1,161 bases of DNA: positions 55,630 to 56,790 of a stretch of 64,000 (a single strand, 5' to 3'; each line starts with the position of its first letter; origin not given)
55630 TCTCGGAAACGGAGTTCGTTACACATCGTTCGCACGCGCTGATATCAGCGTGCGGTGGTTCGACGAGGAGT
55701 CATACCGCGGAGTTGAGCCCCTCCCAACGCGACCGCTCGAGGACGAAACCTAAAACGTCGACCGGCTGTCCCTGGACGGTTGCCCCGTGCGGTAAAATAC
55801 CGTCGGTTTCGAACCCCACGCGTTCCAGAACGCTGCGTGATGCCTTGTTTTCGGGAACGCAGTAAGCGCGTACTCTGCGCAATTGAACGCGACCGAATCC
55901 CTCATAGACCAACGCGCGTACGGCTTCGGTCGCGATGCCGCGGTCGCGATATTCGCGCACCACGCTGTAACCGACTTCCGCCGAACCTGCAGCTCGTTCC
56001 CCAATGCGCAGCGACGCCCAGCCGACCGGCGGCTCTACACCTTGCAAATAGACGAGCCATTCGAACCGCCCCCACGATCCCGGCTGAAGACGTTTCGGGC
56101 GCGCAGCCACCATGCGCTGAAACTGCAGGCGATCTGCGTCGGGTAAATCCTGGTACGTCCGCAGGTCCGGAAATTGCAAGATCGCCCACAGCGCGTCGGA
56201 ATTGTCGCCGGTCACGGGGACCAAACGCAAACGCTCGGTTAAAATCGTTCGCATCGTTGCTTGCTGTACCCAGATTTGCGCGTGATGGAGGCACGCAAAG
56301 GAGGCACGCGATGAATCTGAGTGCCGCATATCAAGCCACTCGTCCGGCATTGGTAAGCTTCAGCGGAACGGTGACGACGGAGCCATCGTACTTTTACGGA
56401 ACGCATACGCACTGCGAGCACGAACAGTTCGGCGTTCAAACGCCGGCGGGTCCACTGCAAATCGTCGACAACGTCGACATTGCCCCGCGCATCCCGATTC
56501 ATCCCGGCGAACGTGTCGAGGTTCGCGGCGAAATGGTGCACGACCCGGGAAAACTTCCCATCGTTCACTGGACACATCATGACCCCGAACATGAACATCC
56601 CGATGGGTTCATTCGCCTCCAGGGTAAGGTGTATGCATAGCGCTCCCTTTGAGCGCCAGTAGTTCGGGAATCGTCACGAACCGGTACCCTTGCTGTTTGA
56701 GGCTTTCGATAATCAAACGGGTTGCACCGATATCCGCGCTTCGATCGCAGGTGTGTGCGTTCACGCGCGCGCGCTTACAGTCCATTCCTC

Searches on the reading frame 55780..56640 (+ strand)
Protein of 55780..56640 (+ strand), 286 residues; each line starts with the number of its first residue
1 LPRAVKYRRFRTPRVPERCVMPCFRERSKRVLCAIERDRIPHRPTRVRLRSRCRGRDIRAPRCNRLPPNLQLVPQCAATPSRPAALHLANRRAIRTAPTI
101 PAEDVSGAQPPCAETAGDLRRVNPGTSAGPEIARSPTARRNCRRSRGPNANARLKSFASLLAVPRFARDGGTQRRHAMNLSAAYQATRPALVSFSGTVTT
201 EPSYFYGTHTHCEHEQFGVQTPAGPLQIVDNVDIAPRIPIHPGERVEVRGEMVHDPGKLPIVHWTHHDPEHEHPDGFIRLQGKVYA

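Call 59: search_protein_families(library=pfam, proteins=[window:55780-56640:+], max_evalue=0.00001)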
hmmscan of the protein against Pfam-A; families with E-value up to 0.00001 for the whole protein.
window:55780-56640:+ (286 aa): 1 family
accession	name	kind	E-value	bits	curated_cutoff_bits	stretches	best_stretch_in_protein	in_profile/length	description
PF11948.15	DUF3465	-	9e-11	42.2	25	1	213-285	50-123/124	Protein of unknown function (DUF3465)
